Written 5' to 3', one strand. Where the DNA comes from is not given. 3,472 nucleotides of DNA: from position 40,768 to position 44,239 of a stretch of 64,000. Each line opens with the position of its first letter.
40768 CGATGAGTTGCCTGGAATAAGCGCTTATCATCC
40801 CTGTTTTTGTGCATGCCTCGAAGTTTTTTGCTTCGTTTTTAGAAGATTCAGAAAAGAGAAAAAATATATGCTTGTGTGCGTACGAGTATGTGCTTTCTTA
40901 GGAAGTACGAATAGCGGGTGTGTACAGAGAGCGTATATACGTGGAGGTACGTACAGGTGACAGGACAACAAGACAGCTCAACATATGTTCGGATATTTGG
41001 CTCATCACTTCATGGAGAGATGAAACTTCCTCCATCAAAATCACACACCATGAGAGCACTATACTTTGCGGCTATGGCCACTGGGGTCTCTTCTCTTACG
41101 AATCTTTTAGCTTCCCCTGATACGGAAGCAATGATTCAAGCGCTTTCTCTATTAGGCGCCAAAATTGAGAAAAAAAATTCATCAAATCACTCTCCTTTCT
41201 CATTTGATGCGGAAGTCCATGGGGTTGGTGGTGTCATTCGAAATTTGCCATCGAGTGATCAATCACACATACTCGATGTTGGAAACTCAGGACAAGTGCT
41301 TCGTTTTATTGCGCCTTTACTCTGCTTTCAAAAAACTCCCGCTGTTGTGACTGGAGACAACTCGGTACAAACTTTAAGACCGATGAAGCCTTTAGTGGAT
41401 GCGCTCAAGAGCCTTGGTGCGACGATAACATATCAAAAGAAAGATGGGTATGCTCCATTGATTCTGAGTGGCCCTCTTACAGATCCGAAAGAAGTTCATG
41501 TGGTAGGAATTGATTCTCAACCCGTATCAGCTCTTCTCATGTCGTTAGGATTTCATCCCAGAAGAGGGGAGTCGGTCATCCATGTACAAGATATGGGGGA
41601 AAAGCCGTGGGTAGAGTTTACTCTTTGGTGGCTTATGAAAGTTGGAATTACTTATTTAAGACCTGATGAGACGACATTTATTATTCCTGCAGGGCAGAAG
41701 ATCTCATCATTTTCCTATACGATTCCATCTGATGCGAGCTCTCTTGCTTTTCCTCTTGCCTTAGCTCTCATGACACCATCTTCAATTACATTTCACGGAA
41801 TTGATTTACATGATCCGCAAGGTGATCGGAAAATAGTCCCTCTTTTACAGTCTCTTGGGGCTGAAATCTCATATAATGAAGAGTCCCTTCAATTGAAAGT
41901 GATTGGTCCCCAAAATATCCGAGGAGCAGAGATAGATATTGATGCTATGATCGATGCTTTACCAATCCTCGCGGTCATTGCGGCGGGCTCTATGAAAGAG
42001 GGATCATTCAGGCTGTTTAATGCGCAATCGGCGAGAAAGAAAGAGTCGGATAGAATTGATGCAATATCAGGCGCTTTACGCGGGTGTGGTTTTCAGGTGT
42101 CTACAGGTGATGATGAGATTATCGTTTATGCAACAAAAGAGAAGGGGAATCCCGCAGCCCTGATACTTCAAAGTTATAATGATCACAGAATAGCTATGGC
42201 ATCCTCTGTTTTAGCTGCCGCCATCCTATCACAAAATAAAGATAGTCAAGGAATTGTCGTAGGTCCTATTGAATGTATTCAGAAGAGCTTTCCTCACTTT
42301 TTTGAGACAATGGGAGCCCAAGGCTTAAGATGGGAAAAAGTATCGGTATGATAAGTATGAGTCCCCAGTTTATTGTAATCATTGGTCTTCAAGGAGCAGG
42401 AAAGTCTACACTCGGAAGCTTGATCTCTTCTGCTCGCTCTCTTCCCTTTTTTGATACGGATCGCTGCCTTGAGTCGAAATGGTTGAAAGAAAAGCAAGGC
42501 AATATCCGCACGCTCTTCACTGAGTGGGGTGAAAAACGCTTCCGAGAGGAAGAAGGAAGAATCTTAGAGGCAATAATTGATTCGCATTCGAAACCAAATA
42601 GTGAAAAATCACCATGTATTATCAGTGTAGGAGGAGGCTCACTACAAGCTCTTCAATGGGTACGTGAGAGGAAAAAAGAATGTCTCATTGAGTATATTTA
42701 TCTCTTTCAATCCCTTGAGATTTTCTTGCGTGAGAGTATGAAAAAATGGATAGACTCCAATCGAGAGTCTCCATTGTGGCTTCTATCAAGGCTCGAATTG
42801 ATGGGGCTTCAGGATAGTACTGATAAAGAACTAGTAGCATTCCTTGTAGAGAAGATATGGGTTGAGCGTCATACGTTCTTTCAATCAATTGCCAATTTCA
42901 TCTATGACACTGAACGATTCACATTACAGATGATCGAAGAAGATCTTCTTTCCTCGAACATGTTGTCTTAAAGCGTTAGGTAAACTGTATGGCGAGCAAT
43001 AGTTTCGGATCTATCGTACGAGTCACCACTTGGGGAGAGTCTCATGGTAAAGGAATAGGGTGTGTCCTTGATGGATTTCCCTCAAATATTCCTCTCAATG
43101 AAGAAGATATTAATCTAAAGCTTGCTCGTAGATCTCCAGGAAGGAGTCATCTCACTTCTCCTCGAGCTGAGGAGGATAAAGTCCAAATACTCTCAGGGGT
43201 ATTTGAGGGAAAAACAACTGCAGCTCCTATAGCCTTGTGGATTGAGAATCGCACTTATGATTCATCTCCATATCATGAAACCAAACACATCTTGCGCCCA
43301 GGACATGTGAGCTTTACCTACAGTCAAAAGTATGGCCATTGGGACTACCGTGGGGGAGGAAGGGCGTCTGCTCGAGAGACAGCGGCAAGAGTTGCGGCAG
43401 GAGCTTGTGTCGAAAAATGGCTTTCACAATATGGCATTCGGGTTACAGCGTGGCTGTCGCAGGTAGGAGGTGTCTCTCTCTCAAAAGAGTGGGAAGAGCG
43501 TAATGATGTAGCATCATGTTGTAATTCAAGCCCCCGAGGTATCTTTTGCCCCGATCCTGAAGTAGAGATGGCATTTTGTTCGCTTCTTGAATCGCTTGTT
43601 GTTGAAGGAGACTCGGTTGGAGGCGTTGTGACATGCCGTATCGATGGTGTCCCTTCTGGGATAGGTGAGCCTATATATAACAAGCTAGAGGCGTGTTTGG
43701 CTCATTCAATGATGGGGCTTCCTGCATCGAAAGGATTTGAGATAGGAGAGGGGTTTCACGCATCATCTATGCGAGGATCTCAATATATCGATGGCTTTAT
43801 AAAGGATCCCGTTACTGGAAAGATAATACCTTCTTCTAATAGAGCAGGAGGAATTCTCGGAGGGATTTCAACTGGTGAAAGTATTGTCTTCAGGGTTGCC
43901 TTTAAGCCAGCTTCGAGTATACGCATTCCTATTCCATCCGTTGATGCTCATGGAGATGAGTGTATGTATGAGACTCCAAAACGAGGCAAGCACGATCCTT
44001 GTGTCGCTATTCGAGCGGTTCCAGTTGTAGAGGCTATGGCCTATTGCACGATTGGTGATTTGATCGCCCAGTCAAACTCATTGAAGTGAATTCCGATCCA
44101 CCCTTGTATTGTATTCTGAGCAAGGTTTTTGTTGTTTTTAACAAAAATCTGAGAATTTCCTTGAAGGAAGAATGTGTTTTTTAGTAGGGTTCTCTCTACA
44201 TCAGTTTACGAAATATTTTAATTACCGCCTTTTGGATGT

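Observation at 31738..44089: Shikimate gene cluster split twice by pairs of eukaryote-like effector genes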

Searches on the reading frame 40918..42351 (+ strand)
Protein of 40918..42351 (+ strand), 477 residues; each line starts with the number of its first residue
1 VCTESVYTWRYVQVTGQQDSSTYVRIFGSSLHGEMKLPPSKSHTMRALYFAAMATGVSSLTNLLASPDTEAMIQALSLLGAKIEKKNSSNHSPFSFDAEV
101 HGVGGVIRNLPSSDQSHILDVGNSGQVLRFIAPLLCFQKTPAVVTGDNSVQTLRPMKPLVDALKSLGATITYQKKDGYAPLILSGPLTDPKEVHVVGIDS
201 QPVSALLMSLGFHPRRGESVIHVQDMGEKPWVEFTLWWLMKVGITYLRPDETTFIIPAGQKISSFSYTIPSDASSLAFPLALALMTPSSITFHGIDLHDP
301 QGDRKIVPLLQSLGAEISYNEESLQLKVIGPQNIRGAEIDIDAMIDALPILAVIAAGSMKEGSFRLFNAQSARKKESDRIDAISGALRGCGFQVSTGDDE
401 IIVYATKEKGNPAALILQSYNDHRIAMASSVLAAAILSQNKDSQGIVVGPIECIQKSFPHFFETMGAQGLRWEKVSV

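Call 3: search_protein_families(library=pfam, proteins=[window:40918-42351:+], max_evalue=0.01)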
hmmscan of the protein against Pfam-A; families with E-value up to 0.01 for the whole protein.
window:40918-42351:+ (477 aa): 1 family
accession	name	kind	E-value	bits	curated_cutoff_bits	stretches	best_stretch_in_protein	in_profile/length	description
PF00275.25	EPSP_synthase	-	3.5e-78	263.6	22.8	1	29-465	5-417/417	EPSP synthase (3-phosphoshikimate 1-carboxyvinyltransferase)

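Call 4: search_protein_families(library=ncbifam, proteins=[window:40918-42351:+], max_evalue=0.01)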
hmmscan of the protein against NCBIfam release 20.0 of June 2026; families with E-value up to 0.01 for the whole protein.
window:40918-42351:+ (477 aa): 5 families
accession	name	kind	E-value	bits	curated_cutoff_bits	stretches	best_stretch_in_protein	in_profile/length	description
TIGR01356.1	aroA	equivalog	3.4e-99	332.5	287.25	1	33-465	1-409/415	3-phosphoshikimate 1-carboxyvinyltransferase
NF008816.0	PRK11860.1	equivalog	3e-64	217.3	943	1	31-465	15-432/662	bifunctional 3-phosphoshikimate 1-carboxyvinyltransferase/cytidylate kinase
NF011381.1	PRK14806.1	equivalog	5.3e-45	153.9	902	1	16-472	297-730/733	bifunctional prephenate dehydrogenase/3-phosphoshikimate 1-carboxyvinyltransferase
NF006873.0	PRK09369.1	subfamily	6.8e-09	34.9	297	2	28-295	9-256/419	UDP-N-acetylglucosamine 1-carboxyvinyltransferase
TIGR01072.1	murA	equivalog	2.5e-06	26.6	392.7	0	307-428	196-308/416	UDP-N-acetylglucosamine 1-carboxyvinyltransferase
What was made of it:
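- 40918..42351 (+): aroA, EPSP synthase. TIGR01356 332 bits, above cutoff (call 4).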

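Call 43: find_related_loci(query=A3, collection=genome_contigs, flank=10000)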
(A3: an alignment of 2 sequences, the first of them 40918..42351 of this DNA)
Query A3 (477 aa) in genome_contigs; peptide patterns used: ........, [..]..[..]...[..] (x = any residue, [..] = any of these).
138 stretches matched a pattern; 46 encode a relative of the query (tblastn E <= 1e-3); 46 distinct loci.
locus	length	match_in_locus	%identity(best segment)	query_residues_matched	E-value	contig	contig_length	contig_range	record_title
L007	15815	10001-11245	39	29-468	7e-97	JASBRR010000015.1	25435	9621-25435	MAG: Simkaniaceae bacterium isolate BWSM_113 k141_315194, whole genome shotgun sequence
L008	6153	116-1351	43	29-469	4e-96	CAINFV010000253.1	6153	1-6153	MAG: Chlamydiia bacterium isolate AlinenSediments_bin-4567 genome assembly, contig: bin-4567:253/284, whole genome shotg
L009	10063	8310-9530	42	31-465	1e-92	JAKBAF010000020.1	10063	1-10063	MAG: bacterium isolate ZJ2.bin11 NODE_8027_length_10063_cov_0.914754, whole genome shotgun sequence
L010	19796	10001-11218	41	34-469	2e-91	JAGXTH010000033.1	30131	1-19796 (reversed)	MAG: Simkania sp. isolate CROMO_BS_87_3_0 c_000000282729, whole genome shotgun sequence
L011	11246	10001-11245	39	26-469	7e-90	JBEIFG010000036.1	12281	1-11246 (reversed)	MAG: Chlamydiales bacterium isolate Sample-102-S2-bin-148 Sample_102_S2-bin_148-k141_541295, whole genome shotgun sequen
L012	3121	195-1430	40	29-469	2e-91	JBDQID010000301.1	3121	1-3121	MAG: Chlamydiales bacterium isolate SFB_27D_18OOND_coas_77 k141_6360509_length_3121_cov_34.4752, whole genome shotgun se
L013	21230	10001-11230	40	25-465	2e-89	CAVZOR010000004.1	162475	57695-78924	MAG: Parachlamydiales bacterium isolate MFD01689.bin.2.21 genome assembly, contig: contig_54115, whole genome shotgun se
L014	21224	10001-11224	40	29-463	1e-89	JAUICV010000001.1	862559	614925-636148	MAG: Chlamydiia bacterium isolate 7_bin.48 NODE_11_length_862559_cov_5.594863, whole genome shotgun sequence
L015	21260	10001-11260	40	21-473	5e-89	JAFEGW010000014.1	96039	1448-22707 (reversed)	MAG: Verrucomicrobia bacterium isolate SZAS AMP-14 VERR-AMP-1__14__length-96039, whole genome shotgun sequence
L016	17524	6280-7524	40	29-471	6e-89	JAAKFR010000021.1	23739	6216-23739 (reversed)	MAG: Chlamydiae bacterium isolate K940_chlam_9 K940chlam9_21, whole genome shotgun sequence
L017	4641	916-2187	39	26-477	9e-89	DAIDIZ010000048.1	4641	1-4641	MAG TPA_asm: Chlamydiae bacterium isolate clean375 k141_351051, whole genome shotgun sequence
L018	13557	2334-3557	39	29-467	2e-86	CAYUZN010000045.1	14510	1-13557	MAG TPA_asm: uncultured bacterium isolate SRP292972_co3_114 genome assembly, contig: NODE_1942_length_14510_cov_4.543065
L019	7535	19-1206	40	29-467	3e-86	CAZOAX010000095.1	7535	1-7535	MAG TPA_asm: uncultured bacterium isolate SRP329715_co2_35 genome assembly, contig: NODE_17009_length_7535_cov_3.558690,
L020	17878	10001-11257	40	29-474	1e-85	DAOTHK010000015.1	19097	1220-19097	MAG TPA_asm: Chlamydiales bacterium isolate AMR_MDS_3053 NODE_3459_length_19097_cov_4.632864, whole genome shotgun seque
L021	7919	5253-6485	39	21-465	2e-84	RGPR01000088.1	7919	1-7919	MAG: Gammaproteobacteria bacterium isolate WB8_3_061 contig_100_87, whole genome shotgun sequence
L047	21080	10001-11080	34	35-465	1e-56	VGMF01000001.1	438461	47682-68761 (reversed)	MAG: Chlamydiae bacterium isolate K_DeepCast_35m_m2_096 K_DeepCast_35m_m2_096_Ga0194129_10000011, whole genome shotgun s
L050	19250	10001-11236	40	25-463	1e-90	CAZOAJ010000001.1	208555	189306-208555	MAG TPA_asm: uncultured bacterium isolate SRP296810_co1_368 genome assembly, contig: NODE_56_length_208555_cov_27.623266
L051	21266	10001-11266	36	24-469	2e-75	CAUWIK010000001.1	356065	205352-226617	MAG: uncultured Chlamydiaceae bacterium isolate SRS17165148__bin48 genome assembly, contig: SRS17165148_NODE_2_length_35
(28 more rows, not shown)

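Call 54: search_protein_families(library=pfam, proteins=[L050:4663-6606:-, L050:6866-7546:-, L050:7482-8600:+, L050:8542-9999:+, L050:11257-11775:+, L050:11762-12862:+, L050:12845-13684:-, L014:6499-8001:-, L014:8096-8866:+, L014:8863-9996:+], max_evalue=0.00001)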
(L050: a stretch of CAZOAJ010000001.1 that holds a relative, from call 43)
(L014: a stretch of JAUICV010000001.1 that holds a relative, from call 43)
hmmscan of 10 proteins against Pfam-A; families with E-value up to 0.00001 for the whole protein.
L050:4663-6606:- (647 aa): 1 family
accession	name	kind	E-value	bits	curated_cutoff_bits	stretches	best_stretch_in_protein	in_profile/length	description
PF10502.14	Peptidase_S26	-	6.9e-26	91.6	22.9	2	86-209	2-98/168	Signal peptidase, peptidase S26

L050:6866-7546:- (226 aa): 1 family
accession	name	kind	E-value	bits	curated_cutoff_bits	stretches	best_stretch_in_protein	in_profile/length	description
PF24683.1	CT021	-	1.6e-11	44.6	27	1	104-161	69-123/125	CT021 protein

L050:7482-8600:+ (372 aa): 2 families
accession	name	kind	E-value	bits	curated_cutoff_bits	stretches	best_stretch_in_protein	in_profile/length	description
PF01761.26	DHQ_synthase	-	3.7e-37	126.9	24.2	1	77-186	4-113/115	3-dehydroquinate synthase N-terminal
PF24621.2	DHQS_C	-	2e-25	89.8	27.6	1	189-333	1-144/144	3-dehydroquinate synthase C-terminal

L050:8542-9999:+ (485 aa): 4 families
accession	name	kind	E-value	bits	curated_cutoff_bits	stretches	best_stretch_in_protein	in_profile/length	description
PF01488.26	Shikimate_DH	-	3.4e-14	53.5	24.3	1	333-420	7-99/138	Shikimate / quinate 5-dehydrogenase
PF08501.16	Shikimate_dh_N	-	2.9e-13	50.3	27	1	238-299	1-62/83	Shikimate dehydrogenase substrate binding domain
PF01487.21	DHquinase_I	-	4.1e-12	47.1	22.2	1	91-225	95-228/230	Type I 3-dehydroquinase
PF03807.23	F420_oxidored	-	6.1e-07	30.4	21.6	1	339-404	1-67/94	NADP oxidoreductase coenzyme F420-dependent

L050:11257-11775:+ (172 aa): 1 family
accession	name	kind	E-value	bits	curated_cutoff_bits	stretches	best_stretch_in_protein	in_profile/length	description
PF01202.28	SKI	-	1.5e-23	84.1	22.1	1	10-161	2-154/159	Shikimate kinase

L050:11762-12862:+ (366 aa): 1 family
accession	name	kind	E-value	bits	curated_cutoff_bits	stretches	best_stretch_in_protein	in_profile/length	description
PF01264.26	Chorismate_synt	-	4.2e-125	417.2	27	1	10-355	1-327/327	Chorismate synthase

L050:12845-13684:- (279 aa): 0 families

L014:6499-8001:- (500 aa): 3 families
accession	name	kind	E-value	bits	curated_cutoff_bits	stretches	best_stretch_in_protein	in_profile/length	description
PF01487.21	DHquinase_I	-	6e-39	134.9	22.2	1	9-219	6-230/230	Type I 3-dehydroquinase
PF08501.16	Shikimate_dh_N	-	2.1e-17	63.5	27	1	233-315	1-83/83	Shikimate dehydrogenase substrate binding domain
PF01488.26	Shikimate_DH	-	5.5e-09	36.7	24.3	1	341-411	9-81/138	Shikimate / quinate 5-dehydrogenase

L014:8096-8866:+ (256 aa): 1 family
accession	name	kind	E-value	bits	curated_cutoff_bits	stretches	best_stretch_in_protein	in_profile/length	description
PF00800.23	PDT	-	4.9e-22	79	25.2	1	5-177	3-180/181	Prephenate dehydratase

L014:8863-9996:+ (377 aa): 3 families
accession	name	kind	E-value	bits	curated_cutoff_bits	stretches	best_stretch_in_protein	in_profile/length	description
PF01761.26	DHQ_synthase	-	6.4e-38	129.4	24.2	1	72-182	4-114/115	3-dehydroquinate synthase N-terminal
PF24621.2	DHQS_C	-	2e-35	122.3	27.6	1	184-326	1-144/144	3-dehydroquinate synthase C-terminal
PF13685.12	Fe-ADH_2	-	1.8e-10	41.4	28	1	37-177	19-149/149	Iron-containing alcohol dehydrogenase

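Call 55: search_protein_families(library=pfam, proteins=[L010:6218-7621:-, L010:7835-8686:+, L010:8946-10007:+, L051:6415-7836:-, L051:7959-8843:+, L007:7450-8829:-, L047:12541-13599:+, L047:13571-14779:+, L013:9369-9983:+, L013:11779-15693:+], max_evalue=0.00001)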
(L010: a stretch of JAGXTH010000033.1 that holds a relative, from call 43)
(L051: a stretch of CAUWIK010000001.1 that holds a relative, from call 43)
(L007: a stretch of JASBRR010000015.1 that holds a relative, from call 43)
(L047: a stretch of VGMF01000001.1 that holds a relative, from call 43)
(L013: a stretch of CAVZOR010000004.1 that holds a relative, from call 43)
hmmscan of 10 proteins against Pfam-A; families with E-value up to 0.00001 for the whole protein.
L010:6218-7621:- (467 aa): 3 families
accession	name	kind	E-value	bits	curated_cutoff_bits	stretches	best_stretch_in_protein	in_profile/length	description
PF01487.21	DHquinase_I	-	8.7e-35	121.3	22.2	1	6-201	4-230/230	Type I 3-dehydroquinase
PF08501.16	Shikimate_dh_N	-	3.2e-11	43.7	27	1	215-282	1-68/83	Shikimate dehydrogenase substrate binding domain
PF01488.26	Shikimate_DH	-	1.2e-09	38.8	24.3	1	319-386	10-84/138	Shikimate / quinate 5-dehydrogenase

L010:7835-8686:+ (283 aa): 1 family
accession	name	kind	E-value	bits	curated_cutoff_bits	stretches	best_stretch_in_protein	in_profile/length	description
PF25046.1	DUF7790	-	5.7e-11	42.7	23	1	87-250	42-215/272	Domain of unknown function (DUF7790)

L010:8946-10007:+ (353 aa): 4 families
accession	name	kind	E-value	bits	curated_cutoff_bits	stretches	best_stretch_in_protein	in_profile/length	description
PF01761.26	DHQ_synthase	-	1.1e-42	144.8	24.2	1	68-178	3-113/115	3-dehydroquinate synthase N-terminal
PF24621.2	DHQS_C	-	6.8e-35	120.6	27.6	1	181-310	1-143/144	3-dehydroquinate synthase C-terminal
PF13685.12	Fe-ADH_2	-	4e-08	33.8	28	1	33-131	18-108/149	Iron-containing alcohol dehydrogenase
PF00465.25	Fe-ADH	-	1.6e-06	28.2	31.3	1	26-130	14-130/168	Iron-containing alcohol dehydrogenase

L051:6415-7836:- (473 aa): 2 families
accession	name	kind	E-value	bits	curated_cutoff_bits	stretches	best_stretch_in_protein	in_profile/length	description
PF01487.21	DHquinase_I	-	7.8e-19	69.1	22.2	1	16-210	14-227/230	Type I 3-dehydroquinase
PF08501.16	Shikimate_dh_N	-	1.2e-14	54.7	27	1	235-313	8-83/83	Shikimate dehydrogenase substrate binding domain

L051:7959-8843:+ (294 aa): 1 family
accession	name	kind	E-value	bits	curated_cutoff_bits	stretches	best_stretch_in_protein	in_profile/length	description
PF00793.26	DAHP_synth_1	-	1.1e-75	254.4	25.5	1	44-280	6-256/270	DAHP synthetase I family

L007:7450-8829:- (459 aa): 2 families
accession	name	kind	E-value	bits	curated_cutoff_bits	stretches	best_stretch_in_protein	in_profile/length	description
PF01487.21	DHquinase_I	-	6e-29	102.2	22.2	1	20-192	22-230/230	Type I 3-dehydroquinase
PF08501.16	Shikimate_dh_N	-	9.1e-16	58.3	27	1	206-272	1-67/83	Shikimate dehydrogenase substrate binding domain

L047:12541-13599:+ (352 aa): 2 families
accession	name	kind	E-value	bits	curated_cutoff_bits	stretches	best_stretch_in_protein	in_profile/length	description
PF01761.26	DHQ_synthase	-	4.1e-39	133.3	24.2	1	52-162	3-113/115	3-dehydroquinate synthase N-terminal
PF24621.2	DHQS_C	-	2.3e-22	79.9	27.6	1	165-307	1-144/144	3-dehydroquinate synthase C-terminal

L047:13571-14779:+ (402 aa): 2 families
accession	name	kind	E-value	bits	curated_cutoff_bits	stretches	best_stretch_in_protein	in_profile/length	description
PF08501.16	Shikimate_dh_N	-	6.3e-12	46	27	1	191-261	9-82/83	Shikimate dehydrogenase substrate binding domain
PF01487.21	DHquinase_I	-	1.4e-06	29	22.2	0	65-168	116-230/230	Type I 3-dehydroquinase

L013:9369-9983:+ (204 aa): 2 families
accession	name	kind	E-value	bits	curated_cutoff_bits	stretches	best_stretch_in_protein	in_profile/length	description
PF01346.23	FKBP_N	-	1.2e-26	93.8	22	1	6-106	2-97/97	Domain amino terminal to FKBP-type peptidyl-prolyl isomerase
PF00254.34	FKBP_C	-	3.2e-23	82.3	21.1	1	113-201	3-94/94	FKBP-type peptidyl-prolyl cis-trans isomerase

L013:11779-15693:+ (1304 aa): 1 family
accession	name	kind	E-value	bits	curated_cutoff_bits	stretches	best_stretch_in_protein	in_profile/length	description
PF12951.13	PATR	-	5.9e-78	257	27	6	1201-1229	1-29/30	Passenger-associated-transport-repeat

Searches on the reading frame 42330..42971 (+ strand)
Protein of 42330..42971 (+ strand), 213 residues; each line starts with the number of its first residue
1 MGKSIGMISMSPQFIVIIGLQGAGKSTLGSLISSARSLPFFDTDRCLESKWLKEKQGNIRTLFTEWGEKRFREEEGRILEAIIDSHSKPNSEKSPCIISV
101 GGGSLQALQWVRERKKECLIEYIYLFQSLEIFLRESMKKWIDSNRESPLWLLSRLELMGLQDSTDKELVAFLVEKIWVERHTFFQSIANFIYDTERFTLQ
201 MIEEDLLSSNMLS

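Call 3: search_protein_families(library=pfam, proteins=[window:42330-42971:+], max_evalue=0.01)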
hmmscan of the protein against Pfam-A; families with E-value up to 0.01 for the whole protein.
window:42330-42971:+ (213 aa): 3 families
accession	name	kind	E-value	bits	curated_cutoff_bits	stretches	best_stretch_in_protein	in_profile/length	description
PF01202.28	SKI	-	8e-16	59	22.1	1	22-119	2-87/159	Shikimate kinase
PF13238.12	AAA_18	-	0.0021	18.9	29.4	1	15-110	1-89/128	AAA domain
PF00004.35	AAA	-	0.0034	18.3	21.2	1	16-69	2-56/131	ATPase family associated with various cellular activities (AAA)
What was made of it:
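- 42330..42971 (+): aroK, shikimate kinase. An alternative in-frame start at 42348 gives the ATGA overlap with aroA. SKI domain (call 3).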

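Call 4: search_protein_families(library=ncbifam, proteins=[window:42330-42971:+], max_evalue=0.01)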
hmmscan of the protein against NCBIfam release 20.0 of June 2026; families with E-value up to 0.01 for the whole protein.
window:42330-42971:+ (213 aa): 15 families
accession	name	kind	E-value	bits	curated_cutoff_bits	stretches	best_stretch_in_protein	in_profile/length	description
NF010552.0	PRK13946.1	equivalog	6.1e-15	55.3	186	1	12-107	23-106/198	shikimate kinase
NF010555.0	PRK13949.1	equivalog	2e-14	54.1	180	1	15-103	4-80/175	shikimate kinase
NF040667.1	hom_kin_desulfo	exception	1.1e-11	44.9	197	1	14-83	2-67/163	homoserine kinase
NF010553.0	PRK13947.1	equivalog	3.8e-11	43.5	204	1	15-135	4-110/173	shikimate kinase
NF001866.0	PRK00625.1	equivalog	4e-11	43.4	142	1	15-117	3-96/173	shikimate kinase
NF006015.0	PRK08154.1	subfamily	1.3e-10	41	204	1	13-88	137-208/314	anaerobic benzoate catabolism transcriptional regulator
NF010627.0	PRK14021.1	equivalog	2.2e-10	39.6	565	1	15-106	9-88/542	bifunctional shikimate kinase/3-dehydroquinate synthase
NF002988.0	PRK03731.1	equivalog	8.5e-10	38.6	161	1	13-106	3-83/174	shikimate kinase AroL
NF010556.0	PRK13951.1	equivalog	4.3e-09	35.7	560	1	15-105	3-81/492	bifunctional shikimate kinase AroK/3-dehydroquinate synthase AroB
NF003456.0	PRK05057.1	equivalog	5.9e-09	36.1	195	1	14-133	6-111/173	shikimate kinase AroK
NF010554.0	PRK13948.1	equivalog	4.6e-08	32.8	217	1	11-105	9-91/192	shikimate kinase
NF006610.0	PRK09169.1-4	subfamily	2.9e-06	24.1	4299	1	13-109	2866-2950/3056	hypothetical protein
NF045780.1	TrlF_fam_ATP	equivalog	0.00094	18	350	1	8-68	305-359/944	TrlF family AAA-like ATPase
NF005994.0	PRK08118.1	equivalog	0.0046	17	215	1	15-65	4-55/172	DNA topology modulation protein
NF004861.0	PRK06217.1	equivalog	0.0097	15.3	203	0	15-45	4-34/183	hypothetical protein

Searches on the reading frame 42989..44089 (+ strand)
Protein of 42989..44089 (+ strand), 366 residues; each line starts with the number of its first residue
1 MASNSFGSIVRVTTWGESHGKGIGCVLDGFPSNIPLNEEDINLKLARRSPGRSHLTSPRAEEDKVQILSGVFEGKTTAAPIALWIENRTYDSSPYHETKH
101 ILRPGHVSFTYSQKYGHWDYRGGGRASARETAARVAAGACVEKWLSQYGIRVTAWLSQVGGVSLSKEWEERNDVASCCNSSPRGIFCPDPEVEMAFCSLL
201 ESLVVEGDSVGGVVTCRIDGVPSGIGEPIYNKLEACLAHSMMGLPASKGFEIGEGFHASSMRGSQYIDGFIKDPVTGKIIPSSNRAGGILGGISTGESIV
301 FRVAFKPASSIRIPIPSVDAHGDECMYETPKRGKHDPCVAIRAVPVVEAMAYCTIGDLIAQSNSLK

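Call 3: search_protein_families(library=pfam, proteins=[window:42989-44089:+], max_evalue=0.01)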
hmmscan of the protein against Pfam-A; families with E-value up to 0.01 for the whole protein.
window:42989-44089:+ (366 aa): 1 family
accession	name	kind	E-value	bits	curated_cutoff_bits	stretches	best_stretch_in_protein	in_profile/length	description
PF01264.26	Chorismate_synt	-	6.2e-120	400.3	27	1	11-358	2-325/327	Chorismate synthase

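Call 4: search_protein_families(library=ncbifam, proteins=[window:42989-44089:+], max_evalue=0.01)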
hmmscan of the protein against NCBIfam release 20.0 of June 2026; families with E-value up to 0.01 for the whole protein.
window:42989-44089:+ (366 aa): 3 families
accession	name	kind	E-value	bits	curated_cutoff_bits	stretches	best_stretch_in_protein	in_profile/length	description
NF003793.1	PRK05382.1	equivalog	8.2e-125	416.2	321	1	11-359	1-342/344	chorismate synthase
TIGR00033.1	aroC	equivalog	1.1e-122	409.4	212.2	1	11-363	2-348/351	chorismate synthase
NF009113.0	PRK12463.1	equivalog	1.3e-46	159.3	799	1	11-349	2-354/390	chorismate synthase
